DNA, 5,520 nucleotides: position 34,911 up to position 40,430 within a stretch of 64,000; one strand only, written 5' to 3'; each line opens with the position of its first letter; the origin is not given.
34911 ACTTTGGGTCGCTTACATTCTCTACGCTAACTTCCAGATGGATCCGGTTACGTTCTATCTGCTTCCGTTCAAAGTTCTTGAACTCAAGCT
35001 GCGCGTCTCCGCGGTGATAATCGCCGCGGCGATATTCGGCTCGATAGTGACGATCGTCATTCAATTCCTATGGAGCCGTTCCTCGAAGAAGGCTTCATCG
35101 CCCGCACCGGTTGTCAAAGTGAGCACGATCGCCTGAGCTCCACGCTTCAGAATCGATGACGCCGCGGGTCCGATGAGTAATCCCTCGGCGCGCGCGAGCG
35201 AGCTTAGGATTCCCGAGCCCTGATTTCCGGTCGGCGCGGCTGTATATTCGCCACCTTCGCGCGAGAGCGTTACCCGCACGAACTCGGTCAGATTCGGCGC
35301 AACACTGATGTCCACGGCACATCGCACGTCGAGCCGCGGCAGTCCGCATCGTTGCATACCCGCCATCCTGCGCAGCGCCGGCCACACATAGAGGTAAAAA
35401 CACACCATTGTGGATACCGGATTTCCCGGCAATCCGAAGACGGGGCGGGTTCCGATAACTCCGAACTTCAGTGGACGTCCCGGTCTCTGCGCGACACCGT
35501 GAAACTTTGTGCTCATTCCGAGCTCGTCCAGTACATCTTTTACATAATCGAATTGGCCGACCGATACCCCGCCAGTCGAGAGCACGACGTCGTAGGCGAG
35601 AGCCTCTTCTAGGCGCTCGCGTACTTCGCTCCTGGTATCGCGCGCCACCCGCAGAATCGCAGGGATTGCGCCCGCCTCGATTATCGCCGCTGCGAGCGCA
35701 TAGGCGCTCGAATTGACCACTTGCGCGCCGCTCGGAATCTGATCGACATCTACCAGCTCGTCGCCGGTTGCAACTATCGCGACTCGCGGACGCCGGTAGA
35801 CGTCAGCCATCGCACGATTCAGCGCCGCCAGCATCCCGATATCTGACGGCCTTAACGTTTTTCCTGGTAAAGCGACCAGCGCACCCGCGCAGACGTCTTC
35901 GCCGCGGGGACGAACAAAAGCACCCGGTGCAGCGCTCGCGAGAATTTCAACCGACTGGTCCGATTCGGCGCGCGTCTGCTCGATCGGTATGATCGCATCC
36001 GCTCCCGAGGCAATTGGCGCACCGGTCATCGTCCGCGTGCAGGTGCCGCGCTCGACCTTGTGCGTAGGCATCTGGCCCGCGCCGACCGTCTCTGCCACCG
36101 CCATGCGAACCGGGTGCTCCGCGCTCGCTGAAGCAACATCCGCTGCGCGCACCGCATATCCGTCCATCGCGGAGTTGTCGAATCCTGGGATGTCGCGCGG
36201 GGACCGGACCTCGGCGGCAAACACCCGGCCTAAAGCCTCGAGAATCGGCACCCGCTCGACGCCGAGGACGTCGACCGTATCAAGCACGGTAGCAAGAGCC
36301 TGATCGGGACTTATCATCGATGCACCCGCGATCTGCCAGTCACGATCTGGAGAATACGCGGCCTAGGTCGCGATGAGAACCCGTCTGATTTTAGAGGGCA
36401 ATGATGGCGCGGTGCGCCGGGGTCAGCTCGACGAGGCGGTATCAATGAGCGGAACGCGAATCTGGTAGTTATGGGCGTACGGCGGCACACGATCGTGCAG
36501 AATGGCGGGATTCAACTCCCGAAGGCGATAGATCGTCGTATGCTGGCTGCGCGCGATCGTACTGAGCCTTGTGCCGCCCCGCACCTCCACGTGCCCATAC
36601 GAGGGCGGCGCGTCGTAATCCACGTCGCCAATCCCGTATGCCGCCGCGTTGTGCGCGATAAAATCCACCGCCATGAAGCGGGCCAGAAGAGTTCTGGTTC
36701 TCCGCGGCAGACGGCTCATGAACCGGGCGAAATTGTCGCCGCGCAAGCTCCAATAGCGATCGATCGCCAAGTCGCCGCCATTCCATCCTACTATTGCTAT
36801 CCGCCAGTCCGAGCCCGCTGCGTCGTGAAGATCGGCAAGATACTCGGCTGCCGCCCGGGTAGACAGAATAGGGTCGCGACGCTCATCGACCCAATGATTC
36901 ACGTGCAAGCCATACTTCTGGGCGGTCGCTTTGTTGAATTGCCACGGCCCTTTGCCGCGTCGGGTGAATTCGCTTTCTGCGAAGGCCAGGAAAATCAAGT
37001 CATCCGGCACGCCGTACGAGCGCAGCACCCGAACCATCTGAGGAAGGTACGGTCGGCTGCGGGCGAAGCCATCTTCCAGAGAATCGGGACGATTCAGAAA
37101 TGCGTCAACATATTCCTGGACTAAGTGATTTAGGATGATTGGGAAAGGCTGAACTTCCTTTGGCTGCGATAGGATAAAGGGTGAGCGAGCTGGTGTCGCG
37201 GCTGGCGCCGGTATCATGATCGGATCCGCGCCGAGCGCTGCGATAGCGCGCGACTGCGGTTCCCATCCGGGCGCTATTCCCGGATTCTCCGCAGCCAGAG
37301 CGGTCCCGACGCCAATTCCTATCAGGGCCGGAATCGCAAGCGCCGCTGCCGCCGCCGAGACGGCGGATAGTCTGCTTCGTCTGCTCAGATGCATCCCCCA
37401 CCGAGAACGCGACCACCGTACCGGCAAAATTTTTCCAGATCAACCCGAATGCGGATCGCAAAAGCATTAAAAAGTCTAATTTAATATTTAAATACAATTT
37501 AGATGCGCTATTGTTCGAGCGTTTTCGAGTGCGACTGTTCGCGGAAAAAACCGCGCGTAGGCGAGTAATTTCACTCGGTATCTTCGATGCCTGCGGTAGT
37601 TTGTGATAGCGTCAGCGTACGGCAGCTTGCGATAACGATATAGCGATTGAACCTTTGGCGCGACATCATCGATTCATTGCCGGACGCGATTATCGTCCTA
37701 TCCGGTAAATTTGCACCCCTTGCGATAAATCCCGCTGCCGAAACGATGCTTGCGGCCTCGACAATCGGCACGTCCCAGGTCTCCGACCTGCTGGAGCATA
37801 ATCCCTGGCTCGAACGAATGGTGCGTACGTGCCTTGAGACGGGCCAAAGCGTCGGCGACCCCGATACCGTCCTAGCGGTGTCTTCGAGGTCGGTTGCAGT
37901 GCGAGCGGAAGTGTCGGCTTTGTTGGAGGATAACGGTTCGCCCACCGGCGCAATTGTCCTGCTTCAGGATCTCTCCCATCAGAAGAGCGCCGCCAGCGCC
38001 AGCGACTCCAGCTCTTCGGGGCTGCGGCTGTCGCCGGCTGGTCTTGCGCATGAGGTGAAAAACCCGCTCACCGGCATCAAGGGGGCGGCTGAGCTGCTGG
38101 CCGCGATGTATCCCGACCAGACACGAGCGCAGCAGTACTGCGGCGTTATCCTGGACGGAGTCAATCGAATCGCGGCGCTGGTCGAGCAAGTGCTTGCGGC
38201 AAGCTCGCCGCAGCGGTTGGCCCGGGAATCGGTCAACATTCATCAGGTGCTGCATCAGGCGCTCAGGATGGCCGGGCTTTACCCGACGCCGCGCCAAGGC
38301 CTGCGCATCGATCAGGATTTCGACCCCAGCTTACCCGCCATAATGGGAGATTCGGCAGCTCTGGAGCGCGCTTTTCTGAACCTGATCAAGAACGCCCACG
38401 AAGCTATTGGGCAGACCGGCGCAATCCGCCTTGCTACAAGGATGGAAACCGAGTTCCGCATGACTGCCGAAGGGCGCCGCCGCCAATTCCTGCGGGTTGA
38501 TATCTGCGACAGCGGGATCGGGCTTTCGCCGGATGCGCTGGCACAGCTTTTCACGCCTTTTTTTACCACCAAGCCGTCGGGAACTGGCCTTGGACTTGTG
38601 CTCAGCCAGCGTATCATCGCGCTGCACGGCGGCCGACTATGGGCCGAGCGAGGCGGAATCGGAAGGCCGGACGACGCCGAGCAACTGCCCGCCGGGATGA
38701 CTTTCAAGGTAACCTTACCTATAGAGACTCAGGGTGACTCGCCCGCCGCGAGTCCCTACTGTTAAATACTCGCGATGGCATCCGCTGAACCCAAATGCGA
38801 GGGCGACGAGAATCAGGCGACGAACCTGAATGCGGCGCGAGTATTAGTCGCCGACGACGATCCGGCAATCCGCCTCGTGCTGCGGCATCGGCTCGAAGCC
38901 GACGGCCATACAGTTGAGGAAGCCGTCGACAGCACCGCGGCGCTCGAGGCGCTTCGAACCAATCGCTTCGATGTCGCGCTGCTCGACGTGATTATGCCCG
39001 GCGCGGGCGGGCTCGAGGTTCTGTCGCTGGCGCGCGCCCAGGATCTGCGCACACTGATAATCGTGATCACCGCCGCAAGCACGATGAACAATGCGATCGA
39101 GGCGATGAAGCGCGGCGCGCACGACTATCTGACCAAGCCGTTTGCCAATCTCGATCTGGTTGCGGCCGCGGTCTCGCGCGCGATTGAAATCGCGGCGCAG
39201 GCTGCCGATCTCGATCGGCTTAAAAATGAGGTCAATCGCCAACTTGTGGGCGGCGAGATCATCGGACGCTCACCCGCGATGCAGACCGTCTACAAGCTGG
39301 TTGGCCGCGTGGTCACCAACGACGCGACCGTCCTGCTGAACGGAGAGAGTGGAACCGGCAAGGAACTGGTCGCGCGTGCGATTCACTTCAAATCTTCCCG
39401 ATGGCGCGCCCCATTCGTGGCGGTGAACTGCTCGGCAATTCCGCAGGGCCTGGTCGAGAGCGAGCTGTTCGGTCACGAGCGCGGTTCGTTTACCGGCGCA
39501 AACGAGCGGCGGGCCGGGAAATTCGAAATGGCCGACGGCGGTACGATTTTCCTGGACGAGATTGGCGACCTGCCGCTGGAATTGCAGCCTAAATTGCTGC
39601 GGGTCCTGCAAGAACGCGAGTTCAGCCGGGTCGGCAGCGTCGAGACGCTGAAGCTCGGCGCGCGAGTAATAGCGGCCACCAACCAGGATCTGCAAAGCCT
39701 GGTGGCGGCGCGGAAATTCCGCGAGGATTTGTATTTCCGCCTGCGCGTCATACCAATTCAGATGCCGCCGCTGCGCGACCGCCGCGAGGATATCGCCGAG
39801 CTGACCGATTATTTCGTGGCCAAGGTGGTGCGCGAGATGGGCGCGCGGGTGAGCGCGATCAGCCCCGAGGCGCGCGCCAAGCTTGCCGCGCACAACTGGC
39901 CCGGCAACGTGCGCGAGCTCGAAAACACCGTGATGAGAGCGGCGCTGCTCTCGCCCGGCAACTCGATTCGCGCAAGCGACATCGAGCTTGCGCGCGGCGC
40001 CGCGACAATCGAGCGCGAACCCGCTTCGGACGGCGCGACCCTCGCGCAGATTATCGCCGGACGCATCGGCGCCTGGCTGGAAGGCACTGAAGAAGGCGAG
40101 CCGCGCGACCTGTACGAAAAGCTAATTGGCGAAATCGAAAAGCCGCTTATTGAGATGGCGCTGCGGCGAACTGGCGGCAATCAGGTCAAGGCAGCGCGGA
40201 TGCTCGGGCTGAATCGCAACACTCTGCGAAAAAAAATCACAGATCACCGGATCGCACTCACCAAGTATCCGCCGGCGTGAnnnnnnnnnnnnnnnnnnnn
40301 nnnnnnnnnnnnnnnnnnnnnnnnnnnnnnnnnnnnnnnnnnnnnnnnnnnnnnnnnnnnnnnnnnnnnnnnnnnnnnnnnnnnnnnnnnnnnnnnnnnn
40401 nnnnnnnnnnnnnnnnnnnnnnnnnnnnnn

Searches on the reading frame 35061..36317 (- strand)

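Call 38: search_protein_families(library=pfam, proteins=[window:35061-36317:-], max_evalue=0.00001)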
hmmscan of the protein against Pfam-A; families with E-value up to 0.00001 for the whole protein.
window:35061-36317:- (418 aa): 3 families
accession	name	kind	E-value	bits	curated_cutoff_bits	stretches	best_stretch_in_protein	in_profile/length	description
PF03453.22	MoeA_N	-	1e-44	152.5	30.8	1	2-166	1-159/160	MoeA N-terminal region (domain I and II)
PF00994.29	MoCF_biosynth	-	7.9e-29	100.7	26.6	1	180-316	1-143/144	Probable molybdopterin binding domain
PF03454.20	MoeA_C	-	2e-15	57.2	22.1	1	331-399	2-70/72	MoeA C-terminal region (domain IV)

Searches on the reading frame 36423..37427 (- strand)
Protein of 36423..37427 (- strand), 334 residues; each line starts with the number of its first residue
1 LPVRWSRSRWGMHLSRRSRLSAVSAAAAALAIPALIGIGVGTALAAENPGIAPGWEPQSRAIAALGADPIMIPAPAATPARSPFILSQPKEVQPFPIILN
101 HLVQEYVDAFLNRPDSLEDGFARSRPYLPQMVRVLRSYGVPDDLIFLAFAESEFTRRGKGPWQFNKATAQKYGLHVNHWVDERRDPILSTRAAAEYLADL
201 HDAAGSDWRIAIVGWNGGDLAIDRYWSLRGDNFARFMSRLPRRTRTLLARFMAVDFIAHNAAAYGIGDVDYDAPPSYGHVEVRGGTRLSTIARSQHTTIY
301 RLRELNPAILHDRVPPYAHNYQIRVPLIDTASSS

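Call 38: search_protein_families(library=pfam, proteins=[window:36423-37427:-], max_evalue=0.00001)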
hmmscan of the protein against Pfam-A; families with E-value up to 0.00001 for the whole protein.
window:36423-37427:- (334 aa): 1 family
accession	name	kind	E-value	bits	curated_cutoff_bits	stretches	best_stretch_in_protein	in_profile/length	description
PF01464.25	SLT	-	5.2e-13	49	21.3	1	159-227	38-106/117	Transglycosylase SLT domain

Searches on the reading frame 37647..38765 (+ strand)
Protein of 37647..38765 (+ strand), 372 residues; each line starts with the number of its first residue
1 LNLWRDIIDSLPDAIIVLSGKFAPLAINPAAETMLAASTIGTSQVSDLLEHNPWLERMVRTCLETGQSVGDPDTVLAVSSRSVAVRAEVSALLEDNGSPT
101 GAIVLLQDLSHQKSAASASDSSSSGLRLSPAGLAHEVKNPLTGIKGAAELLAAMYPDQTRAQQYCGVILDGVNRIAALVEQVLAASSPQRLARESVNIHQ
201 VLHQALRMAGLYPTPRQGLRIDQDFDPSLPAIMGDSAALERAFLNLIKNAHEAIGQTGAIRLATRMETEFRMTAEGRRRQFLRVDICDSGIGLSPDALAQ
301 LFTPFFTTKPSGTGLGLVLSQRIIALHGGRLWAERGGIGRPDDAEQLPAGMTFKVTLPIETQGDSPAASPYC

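Call 39: search_protein_families(library=pfam, proteins=[window:37647-38765:+], max_evalue=0.00001)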
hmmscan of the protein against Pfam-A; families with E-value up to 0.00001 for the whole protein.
window:37647-38765:+ (372 aa): 3 families
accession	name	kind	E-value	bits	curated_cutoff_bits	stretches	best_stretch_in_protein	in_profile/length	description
PF02518.31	HATPase_c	-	4.7e-19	69.3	26.4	1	234-360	1-110/111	Histidine kinase-, DNA gyrase B-, and HSP90-like ATPase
PF00512.31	HisKA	-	3.3e-12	46.7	26.9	1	131-188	7-63/66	His Kinase A (phospho-acceptor) domain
PF08448.16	PAS_4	-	7.4e-07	29.8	23.1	1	9-112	2-108/110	PAS fold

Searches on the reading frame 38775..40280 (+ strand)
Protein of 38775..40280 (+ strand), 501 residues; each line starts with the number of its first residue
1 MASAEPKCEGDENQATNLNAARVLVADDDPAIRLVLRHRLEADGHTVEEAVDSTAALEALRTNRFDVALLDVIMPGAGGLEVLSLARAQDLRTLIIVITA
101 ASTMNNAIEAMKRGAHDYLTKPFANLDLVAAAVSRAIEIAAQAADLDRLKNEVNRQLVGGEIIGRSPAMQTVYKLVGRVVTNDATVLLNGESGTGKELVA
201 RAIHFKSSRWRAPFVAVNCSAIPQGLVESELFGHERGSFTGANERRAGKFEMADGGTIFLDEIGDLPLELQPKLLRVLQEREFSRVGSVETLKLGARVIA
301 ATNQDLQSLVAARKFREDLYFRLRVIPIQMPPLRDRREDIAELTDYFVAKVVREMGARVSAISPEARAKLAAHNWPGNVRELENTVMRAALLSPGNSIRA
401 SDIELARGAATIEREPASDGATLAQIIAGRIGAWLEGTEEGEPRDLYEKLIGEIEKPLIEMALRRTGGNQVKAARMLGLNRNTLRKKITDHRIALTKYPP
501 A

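Call 9: search_protein_families(library=pfam, proteins=[window:38775-40280:+], max_evalue=0.01)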
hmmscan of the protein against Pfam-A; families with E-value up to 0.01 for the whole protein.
window:38775-40280:+ (501 aa): 8 families
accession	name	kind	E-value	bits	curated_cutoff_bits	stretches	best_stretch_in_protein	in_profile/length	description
PF00158.32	Sigma54_activat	-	3.7e-71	238.6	20.2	1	162-329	1-168/168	Sigma-54 interaction domain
PF00072.30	Response_reg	-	1.2e-26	93.5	30.2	1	23-131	1-109/111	Response regulator receiver domain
PF25601.1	AAA_lid_14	-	4e-23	81.5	27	1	334-405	1-72/87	AAA+ ATPase lid domain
PF14532.12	Sigma54_activ_2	-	1e-21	78.1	25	1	163-333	1-138/138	Sigma-54 interaction domain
PF02954.25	HTH_8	-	1e-15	57.6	22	1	453-488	4-39/42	Bacterial regulatory protein, Fis family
PF07728.20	AAA_5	-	3.6e-09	37.2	22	1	186-304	2-123/139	AAA domain (dynein-related subfamily)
PF00004.35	AAA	-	5.4e-05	24.1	21.2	1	186-309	1-114/131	ATPase family associated with various cellular activities (AAA)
PF13191.12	AAA_16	-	0.00044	21.2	32.6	1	162-222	2-63/167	AAA ATPase domain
